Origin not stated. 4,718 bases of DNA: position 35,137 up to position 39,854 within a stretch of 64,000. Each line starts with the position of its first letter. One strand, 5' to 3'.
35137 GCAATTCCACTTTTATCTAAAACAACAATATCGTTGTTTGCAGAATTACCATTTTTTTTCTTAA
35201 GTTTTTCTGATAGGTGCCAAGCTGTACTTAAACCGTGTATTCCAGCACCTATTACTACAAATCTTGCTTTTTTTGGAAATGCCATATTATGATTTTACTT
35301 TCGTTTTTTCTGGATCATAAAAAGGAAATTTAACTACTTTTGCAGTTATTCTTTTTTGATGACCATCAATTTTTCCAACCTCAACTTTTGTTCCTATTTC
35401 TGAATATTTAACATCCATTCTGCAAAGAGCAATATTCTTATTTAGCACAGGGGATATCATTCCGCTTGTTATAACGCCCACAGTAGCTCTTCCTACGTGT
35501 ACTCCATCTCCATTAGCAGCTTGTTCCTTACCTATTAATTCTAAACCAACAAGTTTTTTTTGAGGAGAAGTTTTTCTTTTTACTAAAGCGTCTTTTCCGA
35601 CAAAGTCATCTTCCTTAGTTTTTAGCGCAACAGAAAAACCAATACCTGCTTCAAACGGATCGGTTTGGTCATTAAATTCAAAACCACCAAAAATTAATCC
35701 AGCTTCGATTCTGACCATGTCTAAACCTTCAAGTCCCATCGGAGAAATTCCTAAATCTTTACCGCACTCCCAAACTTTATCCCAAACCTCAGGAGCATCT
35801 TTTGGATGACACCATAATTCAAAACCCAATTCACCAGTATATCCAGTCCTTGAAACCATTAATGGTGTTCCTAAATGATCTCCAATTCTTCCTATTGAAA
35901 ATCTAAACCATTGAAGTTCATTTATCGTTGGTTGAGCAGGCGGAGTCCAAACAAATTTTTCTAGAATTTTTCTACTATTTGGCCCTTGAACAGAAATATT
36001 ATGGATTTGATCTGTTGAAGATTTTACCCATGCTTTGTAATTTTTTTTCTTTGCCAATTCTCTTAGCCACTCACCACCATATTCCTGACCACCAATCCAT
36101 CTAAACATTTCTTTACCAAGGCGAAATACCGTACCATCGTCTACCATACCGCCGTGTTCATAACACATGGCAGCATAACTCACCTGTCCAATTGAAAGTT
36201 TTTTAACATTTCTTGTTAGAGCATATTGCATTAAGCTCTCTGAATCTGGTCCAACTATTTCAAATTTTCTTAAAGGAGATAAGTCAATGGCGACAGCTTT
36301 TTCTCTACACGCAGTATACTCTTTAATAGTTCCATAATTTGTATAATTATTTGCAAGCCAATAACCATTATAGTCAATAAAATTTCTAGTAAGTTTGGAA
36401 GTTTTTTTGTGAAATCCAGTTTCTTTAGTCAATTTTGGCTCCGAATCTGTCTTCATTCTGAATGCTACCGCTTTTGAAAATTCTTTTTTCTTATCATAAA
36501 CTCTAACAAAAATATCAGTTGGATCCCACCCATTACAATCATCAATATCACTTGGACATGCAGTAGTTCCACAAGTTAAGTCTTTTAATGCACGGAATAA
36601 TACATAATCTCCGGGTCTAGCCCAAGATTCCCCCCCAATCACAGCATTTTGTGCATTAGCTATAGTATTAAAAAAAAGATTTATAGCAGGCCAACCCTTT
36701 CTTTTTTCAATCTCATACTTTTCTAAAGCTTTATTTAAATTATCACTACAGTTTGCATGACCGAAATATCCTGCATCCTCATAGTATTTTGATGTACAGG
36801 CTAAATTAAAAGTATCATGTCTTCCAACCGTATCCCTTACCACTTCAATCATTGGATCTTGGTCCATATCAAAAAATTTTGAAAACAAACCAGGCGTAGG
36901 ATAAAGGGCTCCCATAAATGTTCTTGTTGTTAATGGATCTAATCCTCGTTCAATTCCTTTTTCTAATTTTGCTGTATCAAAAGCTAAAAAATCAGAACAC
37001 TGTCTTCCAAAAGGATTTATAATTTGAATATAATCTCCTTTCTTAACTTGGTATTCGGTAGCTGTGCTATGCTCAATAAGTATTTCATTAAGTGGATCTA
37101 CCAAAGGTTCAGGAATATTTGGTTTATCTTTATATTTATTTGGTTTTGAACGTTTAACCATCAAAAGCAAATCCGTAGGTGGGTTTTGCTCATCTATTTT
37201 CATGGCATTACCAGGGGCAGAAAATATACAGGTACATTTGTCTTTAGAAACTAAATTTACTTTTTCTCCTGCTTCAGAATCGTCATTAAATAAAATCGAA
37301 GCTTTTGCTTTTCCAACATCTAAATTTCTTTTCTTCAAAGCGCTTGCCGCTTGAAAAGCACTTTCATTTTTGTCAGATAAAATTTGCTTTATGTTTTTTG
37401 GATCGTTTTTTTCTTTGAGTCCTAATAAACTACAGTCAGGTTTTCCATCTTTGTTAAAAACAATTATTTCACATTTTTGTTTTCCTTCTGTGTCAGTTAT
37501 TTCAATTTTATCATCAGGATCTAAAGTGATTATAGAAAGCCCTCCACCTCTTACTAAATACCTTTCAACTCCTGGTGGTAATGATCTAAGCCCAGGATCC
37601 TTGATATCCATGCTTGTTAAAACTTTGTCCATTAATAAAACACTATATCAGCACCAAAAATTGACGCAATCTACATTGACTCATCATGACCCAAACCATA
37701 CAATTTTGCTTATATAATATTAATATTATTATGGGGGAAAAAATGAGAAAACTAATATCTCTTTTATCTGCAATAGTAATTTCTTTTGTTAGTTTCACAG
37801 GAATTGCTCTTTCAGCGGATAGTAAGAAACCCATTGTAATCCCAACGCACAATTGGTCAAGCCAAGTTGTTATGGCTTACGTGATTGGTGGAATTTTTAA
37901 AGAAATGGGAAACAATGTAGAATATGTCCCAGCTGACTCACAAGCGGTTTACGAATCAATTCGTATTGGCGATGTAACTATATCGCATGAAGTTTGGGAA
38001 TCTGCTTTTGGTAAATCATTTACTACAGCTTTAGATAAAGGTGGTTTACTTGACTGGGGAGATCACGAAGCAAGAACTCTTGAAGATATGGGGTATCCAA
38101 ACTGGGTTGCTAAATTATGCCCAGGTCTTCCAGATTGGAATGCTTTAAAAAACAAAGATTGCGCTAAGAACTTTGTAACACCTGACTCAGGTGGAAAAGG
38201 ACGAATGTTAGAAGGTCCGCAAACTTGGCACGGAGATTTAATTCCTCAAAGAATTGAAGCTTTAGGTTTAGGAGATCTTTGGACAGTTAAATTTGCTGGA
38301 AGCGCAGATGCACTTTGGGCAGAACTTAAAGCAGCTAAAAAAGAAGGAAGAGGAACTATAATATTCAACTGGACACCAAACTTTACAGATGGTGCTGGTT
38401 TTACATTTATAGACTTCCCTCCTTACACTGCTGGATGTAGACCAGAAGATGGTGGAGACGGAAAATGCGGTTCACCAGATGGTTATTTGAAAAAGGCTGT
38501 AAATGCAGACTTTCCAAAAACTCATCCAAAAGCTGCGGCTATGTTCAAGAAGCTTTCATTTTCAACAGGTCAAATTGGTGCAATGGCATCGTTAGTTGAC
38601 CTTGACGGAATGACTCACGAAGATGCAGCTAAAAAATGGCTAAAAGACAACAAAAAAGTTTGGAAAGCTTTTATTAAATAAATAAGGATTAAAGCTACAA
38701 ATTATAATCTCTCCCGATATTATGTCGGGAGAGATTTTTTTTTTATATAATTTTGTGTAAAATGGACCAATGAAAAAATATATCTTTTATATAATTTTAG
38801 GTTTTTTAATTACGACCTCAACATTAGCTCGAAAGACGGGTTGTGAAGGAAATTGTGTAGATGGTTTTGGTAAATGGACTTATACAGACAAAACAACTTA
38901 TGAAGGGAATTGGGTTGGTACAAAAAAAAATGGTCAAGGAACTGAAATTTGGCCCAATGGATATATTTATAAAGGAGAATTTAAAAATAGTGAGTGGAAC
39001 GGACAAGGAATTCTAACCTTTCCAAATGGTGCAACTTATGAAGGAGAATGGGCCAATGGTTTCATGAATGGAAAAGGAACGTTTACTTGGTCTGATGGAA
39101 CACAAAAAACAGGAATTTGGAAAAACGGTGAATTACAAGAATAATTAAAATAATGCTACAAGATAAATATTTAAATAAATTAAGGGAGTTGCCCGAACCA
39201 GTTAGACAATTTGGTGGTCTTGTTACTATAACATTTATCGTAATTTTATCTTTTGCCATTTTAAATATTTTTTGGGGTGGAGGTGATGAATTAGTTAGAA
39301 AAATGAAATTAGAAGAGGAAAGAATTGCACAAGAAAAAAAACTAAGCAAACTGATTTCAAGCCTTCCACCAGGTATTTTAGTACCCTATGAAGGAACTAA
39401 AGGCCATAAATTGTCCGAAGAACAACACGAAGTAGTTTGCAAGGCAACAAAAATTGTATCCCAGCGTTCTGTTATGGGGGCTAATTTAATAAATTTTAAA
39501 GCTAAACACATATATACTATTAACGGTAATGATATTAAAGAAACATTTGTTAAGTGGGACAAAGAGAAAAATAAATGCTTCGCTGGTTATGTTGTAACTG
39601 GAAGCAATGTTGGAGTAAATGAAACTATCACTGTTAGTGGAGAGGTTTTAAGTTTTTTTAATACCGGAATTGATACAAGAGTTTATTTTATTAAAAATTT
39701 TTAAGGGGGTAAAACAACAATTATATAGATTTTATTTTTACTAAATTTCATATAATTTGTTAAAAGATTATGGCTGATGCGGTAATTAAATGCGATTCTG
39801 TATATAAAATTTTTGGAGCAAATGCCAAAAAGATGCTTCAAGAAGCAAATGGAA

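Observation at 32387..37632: tdm - SoxB-like flavoprotein - GS-like ligase: candidate for the unassigned dimethylamine-to-methylamine step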

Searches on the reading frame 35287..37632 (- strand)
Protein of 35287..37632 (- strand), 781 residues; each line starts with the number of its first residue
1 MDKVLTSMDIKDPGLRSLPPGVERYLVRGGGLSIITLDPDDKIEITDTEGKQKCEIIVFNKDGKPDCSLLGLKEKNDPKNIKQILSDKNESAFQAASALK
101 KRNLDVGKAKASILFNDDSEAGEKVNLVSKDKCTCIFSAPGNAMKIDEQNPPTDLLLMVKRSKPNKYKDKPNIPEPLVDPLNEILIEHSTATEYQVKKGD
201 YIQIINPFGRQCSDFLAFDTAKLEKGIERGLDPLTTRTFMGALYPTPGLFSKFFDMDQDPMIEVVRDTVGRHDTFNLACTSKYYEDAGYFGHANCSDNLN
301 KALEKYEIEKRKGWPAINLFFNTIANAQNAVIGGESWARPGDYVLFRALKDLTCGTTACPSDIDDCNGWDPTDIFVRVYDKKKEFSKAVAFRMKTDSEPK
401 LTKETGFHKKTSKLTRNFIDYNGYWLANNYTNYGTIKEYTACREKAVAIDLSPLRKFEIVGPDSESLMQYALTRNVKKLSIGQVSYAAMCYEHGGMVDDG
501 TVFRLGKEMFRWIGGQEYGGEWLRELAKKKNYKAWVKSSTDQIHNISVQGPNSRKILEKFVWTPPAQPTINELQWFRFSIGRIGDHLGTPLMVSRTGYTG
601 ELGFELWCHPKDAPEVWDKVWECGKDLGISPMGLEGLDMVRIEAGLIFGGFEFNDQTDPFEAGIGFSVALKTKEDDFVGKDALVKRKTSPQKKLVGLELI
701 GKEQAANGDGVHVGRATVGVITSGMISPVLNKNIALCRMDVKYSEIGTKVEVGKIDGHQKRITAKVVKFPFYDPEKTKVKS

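Call 4: search_protein_families(library=ncbifam, proteins=[window:35287-37632:-], max_evalue=0.00001)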
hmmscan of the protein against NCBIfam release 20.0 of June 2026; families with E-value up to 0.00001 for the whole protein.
window:35287-37632:- (781 aa): 10 families
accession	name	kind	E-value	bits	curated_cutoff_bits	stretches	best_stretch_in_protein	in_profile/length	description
NF053776.1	TmaoDeMthMsil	equivalog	0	1162.6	1100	1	17-780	8-762/763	trimethylamine N-oxide demethylase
NF001567.0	PRK00389.1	subfamily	6.6e-78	262.2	300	1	402-776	3-357/359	glycine cleavage system aminomethyltransferase GcvT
TIGR00528.1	gcvT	equivalog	2.9e-67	227.1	235.85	1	403-772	2-360/362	glycine cleavage system aminomethyltransferase GcvT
TIGR01372.1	soxA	subfamily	6.5e-47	159.9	1164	1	436-780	647-995/996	sarcosine oxidase subunit alpha family protein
NF010093.0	PRK13579.1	equivalog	1.1e-42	146.1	459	1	402-774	9-366/371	glycine cleavage system aminomethyltransferase GcvT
NF009133.0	PRK12486.1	equivalog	3.5e-39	134.8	410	1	435-761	43-361/369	dimethylsulfoniopropionate demethylase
TIGR03424.1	urea_degr_1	equivalog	7.2e-20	71.4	284.7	1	187-376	9-195/198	urea amidolyase associated protein UAAP2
NF047885.1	VanMgalDeMLigM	equivalog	3.5e-14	52.6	580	1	427-647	29-251/461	vanillate/3-O-methylgallate O-demethylase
NF047633.1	SyrngDmethDesA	equivalog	2.2e-10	39.7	800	1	427-646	30-249/453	syringate O-demethylase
TIGR03425.1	urea_degr_2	hypoth_equivalog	6.9e-09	35.3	205.95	1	260-382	75-206/233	urea amidolyase associated protein UAAP1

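Call 5: search_protein_families(library=pfam, proteins=[window:35287-37632:-], max_evalue=0.00001)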
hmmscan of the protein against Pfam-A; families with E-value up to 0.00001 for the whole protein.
window:35287-37632:- (781 aa): 3 families
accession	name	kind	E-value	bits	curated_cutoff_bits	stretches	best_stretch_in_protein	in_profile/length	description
PF01571.26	GCV_T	-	2.3e-62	211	25.6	1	408-666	2-254/255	Aminomethyltransferase folate-binding domain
PF09347.15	DUF1989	-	1.6e-41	142.2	27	1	186-352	3-167/168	Domain of unknown function (DUF1989)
PF08669.17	GCV_T_C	-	5.8e-18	65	25.9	1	692-773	1-80/80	Glycine cleavage T-protein C-terminal barrel domain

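Call 54: search_dna_similar(query=window:35287-37632:-, collection=plasmids, mode=protein, max_evalue=1e-100, max_rows=10)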
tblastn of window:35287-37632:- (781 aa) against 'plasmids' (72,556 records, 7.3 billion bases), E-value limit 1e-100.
Records with a match: 139; places in all: 139; records where one place covers at least 80% of the query: 124.
Best place of each record, by identity: 60-80% 1; <60% 138.
By first word of the organism name: Rhizobium 95; Acinetobacter 20; Paracoccus 10; Thioclava 3; Sinorhizobium 2; Phyllobacterium 1; Shinella 1; Ponticoccus 1; Ruegeria 1; Aquabacterium 1; and 4 more.
By predicted mobility (MOB-suite, as given by PLSDB): non-mobilizable 72; mobilizable 51; conjugative 16.
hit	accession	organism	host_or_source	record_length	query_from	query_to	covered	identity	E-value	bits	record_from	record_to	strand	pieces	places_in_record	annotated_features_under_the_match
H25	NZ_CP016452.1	Sinorhizobium sp. RAC02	Microbial isolate,Algal phycosphere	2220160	10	781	99%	53.8%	0e+0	895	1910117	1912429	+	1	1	none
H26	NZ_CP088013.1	Rhizobium sp. T136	Melilotus albus,Cell culture,root nodule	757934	10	781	99%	53.6%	0e+0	887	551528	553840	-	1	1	none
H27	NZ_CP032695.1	Rhizobium jaguaris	Calliandra grandiflora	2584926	3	781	100%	53.1%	0e+0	884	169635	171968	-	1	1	none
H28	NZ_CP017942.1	Phyllobacterium zundukense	Oxytropis triphylla,cell culture,root ...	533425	13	781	98%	53.7%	0e+0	873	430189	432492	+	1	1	aminomethyltransferase family protein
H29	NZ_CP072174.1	Rhizobium sp. AB2/73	Phyla canescens,cell culture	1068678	3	781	100%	52.7%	0e+0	900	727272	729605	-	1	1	record has no annotation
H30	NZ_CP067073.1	Rhizobium sp. AB2/73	Phyla canescens,cell culture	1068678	3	781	100%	52.7%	0e+0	900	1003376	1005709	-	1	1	record has no annotation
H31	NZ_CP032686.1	Rhizobium sp. CCGE531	Phaseolus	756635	3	781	100%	52.7%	0e+0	885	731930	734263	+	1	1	DUF1989 domain-containing protein | PAS domain-containing protein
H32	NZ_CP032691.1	Rhizobium sp. CCGE532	Phaseolus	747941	3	781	100%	52.7%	0e+0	885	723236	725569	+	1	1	DUF1989 domain-containing protein | PAS domain-containing protein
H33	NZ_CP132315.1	Shinella oryzae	Homo sapiens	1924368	10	778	98%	53.4%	0e+0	885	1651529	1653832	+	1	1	none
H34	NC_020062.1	Rhizobium tropici CIAT 899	Phaseolus vulgaris root nodule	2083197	10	781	99%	53.2%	0e+0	899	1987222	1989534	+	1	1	record has no annotation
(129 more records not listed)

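Call 56: get_annotated_region(hit=H28, flank=15000)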
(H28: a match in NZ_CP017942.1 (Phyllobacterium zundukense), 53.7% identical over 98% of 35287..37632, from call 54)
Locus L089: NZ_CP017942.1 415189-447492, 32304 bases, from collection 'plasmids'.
description: Phyllobacterium zundukense strain Tri-48 plasmid unnamed3, complete sequence
organism: Phyllobacterium zundukense (NCBI taxid 1867719)
taxonomy: Bacteria; Pseudomonadota; Alphaproteobacteria; Hyphomicrobiales; Phyllobacteriaceae; Phyllobacterium; Phyllobacterium zundukense
host: -; source: Oxytropis triphylla,cell culture,root nodule; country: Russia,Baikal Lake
typing (MOB-suite, as given by PLSDB): non-mobilizable
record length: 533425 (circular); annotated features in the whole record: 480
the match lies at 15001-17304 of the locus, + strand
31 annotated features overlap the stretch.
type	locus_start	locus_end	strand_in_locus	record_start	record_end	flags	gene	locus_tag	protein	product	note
CDS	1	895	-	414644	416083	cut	-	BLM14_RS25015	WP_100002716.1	NADH-quinone oxidoreductase subunit N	-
CDS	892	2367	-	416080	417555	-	-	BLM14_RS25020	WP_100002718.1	NADH-quinone oxidoreductase subunit M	GO:0042773 - ATP synthesis coupled electron transport [Evidence IEA]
CDS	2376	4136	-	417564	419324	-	-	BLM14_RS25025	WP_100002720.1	Na(+)/H(+) antiporter subunit D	-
CDS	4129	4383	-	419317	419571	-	-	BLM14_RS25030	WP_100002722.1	hypothetical protein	-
CDS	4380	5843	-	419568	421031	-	-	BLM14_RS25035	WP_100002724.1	monovalent cation/H+ antiporter subunit D family protein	-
CDS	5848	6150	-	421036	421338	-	nuoK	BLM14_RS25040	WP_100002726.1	NADH-quinone oxidoreductase subunit NuoK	GO:0042773 - ATP synthesis coupled electron transport [Evidence IEA]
CDS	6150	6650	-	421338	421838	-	-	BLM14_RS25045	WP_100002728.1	NADH-quinone oxidoreductase subunit J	-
CDS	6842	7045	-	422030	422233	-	-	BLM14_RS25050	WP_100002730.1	hypothetical protein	-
CDS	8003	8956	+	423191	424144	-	-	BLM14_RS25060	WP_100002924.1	nucleotidyltransferase and HEPN domain-containing protein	-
CDS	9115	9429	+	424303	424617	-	-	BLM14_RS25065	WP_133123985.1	hypothetical protein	-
CDS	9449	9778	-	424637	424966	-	-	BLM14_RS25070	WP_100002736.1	DUF736 family protein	-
CDS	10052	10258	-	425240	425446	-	-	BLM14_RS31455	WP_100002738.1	hypothetical protein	-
CDS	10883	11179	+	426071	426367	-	-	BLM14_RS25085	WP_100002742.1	type II toxin-antitoxin system HigB family toxin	-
CDS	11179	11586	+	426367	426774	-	-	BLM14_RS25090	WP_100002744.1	type II toxin-antitoxin system HigA family antitoxin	-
CDS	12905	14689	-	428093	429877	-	-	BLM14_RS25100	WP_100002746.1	APC family permease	-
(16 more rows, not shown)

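Call 88: search_dna_similar(query=L089:18744-19784:-, collection=plasmids, mode=protein, max_evalue=1e-60, max_rows=5)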
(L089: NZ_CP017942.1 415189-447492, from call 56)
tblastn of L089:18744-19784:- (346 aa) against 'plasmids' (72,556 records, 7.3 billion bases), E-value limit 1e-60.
Records with a match: 147; places in all: 150; records where one place covers at least 80% of the query: 146.
Best place of each record, by identity: >=99% 1; 80-90% 98; 60-80% 27; <60% 21.
By first word of the organism name: Rhizobium 95; Acinetobacter 20; Paracoccus 9; Paraburkholderia 3; Thioclava 3; Sinorhizobium 2; Methylobacterium 2; Cupriavidus 2; Pseudomonas 2; Phyllobacterium 1; and 8 more.
By predicted mobility (MOB-suite, as given by PLSDB): non-mobilizable 77; mobilizable 51; conjugative 19.
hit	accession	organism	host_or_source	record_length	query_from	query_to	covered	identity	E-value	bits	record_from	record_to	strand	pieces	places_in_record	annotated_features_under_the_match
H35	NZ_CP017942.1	Phyllobacterium zundukense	Oxytropis triphylla,cell culture,root ...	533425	1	346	100%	100.0%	0e+0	720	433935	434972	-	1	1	DUF3445 domain-containing protein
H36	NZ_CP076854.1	Rhizobium sp. WYJ-E13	Curcuma wenyujin Y.H. Chen et C. ...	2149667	1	346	100%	88.7%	0e+0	647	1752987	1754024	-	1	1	none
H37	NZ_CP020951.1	Rhizobium sp. CIAT894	-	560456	1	346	100%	88.4%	0e+0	649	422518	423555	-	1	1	DUF3445 domain-containing protein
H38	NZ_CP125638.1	Rhizobium leguminosarum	Phaseolus vulgaris,Pure culture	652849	1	346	100%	88.4%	0e+0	649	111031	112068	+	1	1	DUF3445 domain-containing protein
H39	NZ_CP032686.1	Rhizobium sp. CCGE531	Phaseolus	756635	1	346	100%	88.4%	0e+0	647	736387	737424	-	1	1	DUF3445 domain-containing protein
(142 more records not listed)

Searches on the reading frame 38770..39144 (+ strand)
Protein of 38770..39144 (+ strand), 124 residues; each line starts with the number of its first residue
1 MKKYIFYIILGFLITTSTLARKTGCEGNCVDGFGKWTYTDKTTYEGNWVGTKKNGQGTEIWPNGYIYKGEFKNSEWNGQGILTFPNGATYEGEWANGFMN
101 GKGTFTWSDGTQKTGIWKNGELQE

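Call 6: search_protein_families(library=ncbifam, proteins=[window:38770-39144:+], max_evalue=0.00001)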
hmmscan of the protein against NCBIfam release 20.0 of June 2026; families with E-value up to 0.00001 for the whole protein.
window:38770-39144:+ (124 aa): 0 families

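Call 33: search_protein_families(library=pfam, proteins=[window:38770-39144:+], max_evalue=1)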
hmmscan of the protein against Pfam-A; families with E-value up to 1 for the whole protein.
window:38770-39144:+ (124 aa): 1 family
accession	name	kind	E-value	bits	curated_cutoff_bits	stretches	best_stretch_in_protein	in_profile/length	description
PF02493.26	MORN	-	8.8e-23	79.2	22.5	3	90-111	1-22/23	MORN repeat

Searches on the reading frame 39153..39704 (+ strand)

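Call 6: search_protein_families(library=ncbifam, proteins=[window:39153-39704:+], max_evalue=0.00001)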
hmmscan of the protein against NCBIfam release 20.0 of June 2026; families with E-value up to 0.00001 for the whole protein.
window:39153-39704:+ (183 aa): 0 families

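Call 33: search_protein_families(library=pfam, proteins=[window:39153-39704:+], max_evalue=1)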
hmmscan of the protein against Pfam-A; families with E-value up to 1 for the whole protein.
window:39153-39704:+ (183 aa): 2 families
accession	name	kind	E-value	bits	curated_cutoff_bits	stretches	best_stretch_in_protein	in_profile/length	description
PF14163.11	SieB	-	0.061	13.4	26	1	13-67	24-78/147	Super-infection exclusion protein B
PF08799.17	PRP4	-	0.19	11.8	25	1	9-21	4-16/29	pre-mRNA processing factor 4 (PRP4) like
